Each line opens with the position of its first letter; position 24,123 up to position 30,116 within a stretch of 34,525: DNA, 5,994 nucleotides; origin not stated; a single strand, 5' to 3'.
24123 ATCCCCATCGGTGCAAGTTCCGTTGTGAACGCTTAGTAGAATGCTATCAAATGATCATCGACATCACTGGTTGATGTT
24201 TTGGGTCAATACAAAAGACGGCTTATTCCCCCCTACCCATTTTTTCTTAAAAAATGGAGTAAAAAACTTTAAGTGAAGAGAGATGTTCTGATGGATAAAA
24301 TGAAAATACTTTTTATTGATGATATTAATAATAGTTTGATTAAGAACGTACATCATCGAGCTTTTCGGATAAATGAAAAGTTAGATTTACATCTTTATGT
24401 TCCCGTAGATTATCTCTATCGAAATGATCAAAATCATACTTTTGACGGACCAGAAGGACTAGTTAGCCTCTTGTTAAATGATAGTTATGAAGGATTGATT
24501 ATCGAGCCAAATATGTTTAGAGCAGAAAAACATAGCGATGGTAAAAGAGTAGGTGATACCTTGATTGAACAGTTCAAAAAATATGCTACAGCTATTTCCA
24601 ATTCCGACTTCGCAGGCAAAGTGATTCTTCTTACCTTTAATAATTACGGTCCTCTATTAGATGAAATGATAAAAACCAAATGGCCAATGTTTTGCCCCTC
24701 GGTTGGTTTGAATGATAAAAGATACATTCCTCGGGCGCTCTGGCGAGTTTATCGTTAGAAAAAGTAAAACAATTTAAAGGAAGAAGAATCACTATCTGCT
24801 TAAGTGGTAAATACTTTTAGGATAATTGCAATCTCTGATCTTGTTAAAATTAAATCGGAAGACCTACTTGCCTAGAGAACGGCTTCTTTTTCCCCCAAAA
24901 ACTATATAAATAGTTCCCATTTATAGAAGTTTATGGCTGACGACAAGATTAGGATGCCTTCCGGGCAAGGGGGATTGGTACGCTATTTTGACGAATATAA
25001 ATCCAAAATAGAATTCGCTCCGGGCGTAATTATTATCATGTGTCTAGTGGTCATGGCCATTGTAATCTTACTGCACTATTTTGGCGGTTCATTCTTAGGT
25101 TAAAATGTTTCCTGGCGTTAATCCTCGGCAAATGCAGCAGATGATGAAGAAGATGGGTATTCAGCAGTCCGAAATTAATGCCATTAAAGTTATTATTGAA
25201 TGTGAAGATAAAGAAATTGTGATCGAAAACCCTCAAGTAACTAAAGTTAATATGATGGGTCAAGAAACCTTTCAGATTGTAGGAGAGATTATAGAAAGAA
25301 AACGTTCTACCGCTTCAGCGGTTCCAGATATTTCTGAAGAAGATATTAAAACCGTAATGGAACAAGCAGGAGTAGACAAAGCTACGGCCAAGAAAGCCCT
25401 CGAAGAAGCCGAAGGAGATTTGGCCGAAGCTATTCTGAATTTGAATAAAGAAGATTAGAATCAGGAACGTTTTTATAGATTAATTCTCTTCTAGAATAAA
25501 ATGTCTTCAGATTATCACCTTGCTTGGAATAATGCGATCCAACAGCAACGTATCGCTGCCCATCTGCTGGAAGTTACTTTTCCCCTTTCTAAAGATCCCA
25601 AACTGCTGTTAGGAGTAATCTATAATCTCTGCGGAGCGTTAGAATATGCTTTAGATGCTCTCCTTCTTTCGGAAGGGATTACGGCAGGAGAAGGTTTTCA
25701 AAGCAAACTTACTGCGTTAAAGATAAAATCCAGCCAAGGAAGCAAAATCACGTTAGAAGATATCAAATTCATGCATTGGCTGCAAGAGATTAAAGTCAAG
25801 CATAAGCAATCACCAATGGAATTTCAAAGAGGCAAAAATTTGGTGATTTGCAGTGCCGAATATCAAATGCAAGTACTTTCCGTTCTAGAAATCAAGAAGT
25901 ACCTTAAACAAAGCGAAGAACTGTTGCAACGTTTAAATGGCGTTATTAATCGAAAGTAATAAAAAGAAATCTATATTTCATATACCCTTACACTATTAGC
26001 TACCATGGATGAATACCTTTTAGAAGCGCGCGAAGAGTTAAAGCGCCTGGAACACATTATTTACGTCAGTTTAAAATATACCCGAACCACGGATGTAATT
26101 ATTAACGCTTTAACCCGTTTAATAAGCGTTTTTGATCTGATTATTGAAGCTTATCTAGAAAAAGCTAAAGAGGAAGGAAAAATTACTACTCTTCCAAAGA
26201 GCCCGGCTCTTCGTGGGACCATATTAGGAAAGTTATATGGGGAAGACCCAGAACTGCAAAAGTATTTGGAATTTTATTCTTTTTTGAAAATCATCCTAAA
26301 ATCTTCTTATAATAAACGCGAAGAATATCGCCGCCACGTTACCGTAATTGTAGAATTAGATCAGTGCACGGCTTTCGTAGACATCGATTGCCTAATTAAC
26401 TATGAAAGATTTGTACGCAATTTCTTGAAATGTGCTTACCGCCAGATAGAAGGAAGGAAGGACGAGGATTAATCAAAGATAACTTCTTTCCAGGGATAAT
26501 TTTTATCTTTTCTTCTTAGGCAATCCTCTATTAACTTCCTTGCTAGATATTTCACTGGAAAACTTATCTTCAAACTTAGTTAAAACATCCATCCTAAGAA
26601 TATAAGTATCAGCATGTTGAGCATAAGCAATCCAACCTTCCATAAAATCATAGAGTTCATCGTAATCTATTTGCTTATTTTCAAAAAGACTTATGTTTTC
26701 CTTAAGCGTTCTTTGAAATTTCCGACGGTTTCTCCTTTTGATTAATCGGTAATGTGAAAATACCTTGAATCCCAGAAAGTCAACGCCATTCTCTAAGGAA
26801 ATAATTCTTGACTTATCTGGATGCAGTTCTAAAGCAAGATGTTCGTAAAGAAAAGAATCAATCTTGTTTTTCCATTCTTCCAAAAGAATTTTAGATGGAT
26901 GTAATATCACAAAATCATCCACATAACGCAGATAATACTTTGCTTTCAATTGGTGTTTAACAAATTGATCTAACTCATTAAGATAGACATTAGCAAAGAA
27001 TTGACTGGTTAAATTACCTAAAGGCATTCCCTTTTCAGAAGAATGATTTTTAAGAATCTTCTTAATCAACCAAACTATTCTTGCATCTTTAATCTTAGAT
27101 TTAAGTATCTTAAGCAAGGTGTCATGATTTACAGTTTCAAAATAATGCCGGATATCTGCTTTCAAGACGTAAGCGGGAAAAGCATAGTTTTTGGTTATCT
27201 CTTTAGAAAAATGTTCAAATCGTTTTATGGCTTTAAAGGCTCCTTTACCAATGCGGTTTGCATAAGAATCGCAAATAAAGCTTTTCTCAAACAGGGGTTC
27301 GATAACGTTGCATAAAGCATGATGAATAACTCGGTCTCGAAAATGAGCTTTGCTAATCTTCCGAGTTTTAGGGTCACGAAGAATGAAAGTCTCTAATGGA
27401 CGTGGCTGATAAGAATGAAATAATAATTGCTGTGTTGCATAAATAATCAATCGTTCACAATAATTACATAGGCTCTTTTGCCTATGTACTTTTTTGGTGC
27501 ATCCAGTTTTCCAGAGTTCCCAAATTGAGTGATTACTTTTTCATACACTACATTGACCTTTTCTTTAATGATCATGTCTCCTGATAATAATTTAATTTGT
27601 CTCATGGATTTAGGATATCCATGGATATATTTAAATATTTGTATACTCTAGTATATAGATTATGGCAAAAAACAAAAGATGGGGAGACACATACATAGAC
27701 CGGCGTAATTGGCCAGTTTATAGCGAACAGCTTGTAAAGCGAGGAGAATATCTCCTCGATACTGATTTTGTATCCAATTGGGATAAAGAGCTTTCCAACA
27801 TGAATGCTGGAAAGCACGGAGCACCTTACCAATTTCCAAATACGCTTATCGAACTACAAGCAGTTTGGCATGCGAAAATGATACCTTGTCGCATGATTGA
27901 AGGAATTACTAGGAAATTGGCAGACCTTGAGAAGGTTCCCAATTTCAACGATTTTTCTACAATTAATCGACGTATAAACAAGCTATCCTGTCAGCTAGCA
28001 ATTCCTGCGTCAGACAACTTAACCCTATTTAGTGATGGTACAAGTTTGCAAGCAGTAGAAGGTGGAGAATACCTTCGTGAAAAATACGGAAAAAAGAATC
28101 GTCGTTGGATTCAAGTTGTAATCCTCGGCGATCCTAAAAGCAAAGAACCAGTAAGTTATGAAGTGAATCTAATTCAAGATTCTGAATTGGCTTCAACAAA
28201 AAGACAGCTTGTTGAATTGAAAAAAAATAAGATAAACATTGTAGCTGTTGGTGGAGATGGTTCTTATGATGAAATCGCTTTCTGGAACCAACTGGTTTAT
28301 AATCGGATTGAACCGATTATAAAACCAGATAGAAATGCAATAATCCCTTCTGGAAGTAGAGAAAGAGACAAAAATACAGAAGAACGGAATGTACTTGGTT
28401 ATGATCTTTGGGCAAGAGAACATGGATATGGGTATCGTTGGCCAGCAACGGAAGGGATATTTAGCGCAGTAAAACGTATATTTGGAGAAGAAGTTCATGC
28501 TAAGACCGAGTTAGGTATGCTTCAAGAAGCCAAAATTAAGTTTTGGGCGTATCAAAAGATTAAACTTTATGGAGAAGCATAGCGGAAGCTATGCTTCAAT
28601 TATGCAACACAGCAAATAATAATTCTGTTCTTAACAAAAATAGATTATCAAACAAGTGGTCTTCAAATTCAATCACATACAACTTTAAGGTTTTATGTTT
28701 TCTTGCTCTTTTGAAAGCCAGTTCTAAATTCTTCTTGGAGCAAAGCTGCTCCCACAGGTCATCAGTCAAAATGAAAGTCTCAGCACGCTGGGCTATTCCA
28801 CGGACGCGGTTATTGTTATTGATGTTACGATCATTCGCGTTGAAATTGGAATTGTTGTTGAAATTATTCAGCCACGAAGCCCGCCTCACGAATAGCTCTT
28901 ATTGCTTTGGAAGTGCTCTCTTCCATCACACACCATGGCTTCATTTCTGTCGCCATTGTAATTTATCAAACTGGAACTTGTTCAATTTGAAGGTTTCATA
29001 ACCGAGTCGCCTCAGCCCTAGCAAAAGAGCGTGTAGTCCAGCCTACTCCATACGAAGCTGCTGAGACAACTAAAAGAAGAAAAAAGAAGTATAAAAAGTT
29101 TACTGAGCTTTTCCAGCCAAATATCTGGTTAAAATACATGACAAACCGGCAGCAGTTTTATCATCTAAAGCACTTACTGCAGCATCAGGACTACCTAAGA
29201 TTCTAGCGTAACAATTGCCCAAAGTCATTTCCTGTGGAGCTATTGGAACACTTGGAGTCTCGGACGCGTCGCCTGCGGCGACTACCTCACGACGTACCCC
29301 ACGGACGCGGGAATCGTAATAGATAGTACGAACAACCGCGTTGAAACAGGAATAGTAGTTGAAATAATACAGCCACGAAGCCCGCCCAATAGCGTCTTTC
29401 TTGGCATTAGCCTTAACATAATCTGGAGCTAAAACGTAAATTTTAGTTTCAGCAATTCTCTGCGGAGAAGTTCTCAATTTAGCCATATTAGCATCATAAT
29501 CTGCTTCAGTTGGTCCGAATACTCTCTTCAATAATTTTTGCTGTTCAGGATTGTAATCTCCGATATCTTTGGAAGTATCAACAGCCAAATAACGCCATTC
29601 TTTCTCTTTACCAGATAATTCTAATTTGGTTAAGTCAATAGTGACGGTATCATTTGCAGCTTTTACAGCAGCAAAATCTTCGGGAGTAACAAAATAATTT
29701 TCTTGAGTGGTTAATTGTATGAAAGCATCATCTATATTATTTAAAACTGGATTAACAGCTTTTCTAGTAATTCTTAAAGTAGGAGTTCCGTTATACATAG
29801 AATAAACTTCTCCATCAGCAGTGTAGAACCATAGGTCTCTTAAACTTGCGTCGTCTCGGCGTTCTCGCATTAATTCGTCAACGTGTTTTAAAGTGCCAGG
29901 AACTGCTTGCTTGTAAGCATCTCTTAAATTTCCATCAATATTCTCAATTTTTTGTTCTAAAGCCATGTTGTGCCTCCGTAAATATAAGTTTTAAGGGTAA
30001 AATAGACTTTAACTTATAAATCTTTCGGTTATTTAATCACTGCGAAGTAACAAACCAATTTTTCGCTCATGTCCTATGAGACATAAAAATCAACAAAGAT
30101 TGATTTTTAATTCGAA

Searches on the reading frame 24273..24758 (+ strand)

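Call 33: search_protein_families(library=pfam, proteins=[window:24273-24758:+], max_evalue=1)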
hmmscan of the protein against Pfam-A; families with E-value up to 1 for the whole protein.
window:24273-24758:+ (161 aa): 1 family
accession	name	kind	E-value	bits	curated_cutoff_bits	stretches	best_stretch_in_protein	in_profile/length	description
PF16247.11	DUF4904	-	0.19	12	27.7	1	104-152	71-120/129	Domain of unknown function (DUF4904)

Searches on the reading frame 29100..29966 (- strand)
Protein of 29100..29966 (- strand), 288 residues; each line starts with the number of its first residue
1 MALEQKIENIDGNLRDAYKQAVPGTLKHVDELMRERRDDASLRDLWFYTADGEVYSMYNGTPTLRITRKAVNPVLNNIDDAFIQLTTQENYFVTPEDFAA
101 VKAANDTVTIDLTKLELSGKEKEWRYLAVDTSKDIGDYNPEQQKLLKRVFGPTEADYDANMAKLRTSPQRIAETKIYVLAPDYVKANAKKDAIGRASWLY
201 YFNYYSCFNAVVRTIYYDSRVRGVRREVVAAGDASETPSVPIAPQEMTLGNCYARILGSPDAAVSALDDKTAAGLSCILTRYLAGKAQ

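Call 6: search_protein_families(library=pfam, proteins=[window:29100-29966:-], max_evalue=0.1)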
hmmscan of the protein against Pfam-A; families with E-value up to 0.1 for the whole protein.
window:29100-29966:- (288 aa): 0 families

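Call 7: search_protein_families(library=ncbifam, proteins=[window:29100-29966:-], max_evalue=0.1)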
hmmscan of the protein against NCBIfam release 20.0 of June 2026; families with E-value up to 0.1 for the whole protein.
window:29100-29966:- (288 aa): 0 families

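Call 26: find_homologous_proteins(query=window:29100-29966:-)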
Query window:29100-29966:- (288 aa): 85 proteins with E <= 0.001 among 1535 candidates.
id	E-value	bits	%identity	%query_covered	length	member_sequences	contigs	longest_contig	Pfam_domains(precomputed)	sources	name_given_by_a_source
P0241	9.1e-189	644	100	100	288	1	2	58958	-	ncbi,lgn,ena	ncbi:MAG: hypothetical protein AABX04_08130 [Nanoarchaeota archaeon]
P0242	4.6e-91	323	54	97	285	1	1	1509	-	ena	-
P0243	6.5e-91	323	54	95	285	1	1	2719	-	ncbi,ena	-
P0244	1.3e-90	322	66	87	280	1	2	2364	-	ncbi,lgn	-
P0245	1.5e-85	305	62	86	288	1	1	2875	-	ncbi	-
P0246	7.1e-85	303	63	86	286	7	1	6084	-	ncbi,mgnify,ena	ncbi:MAG: hypothetical protein AABW48_06170 [Nanoarchaeota archaeon]|mgnify:CR=1 FL=1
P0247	3.3e-84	301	65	75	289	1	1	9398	-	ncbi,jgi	jgi:hypothetical protein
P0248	1.3e-83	299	66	78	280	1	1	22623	-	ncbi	-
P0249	2.6e-82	295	63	83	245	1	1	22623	-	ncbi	-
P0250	6.2e-82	293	61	78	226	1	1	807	-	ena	-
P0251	1.5e-81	292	60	88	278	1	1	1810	-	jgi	-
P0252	7.7e-81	290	62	85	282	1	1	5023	-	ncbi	-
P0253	9.3e-81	289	55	97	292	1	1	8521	-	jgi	-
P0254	1.8e-79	285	64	76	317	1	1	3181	-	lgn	-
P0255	5.9e-79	284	67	73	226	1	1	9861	-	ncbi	-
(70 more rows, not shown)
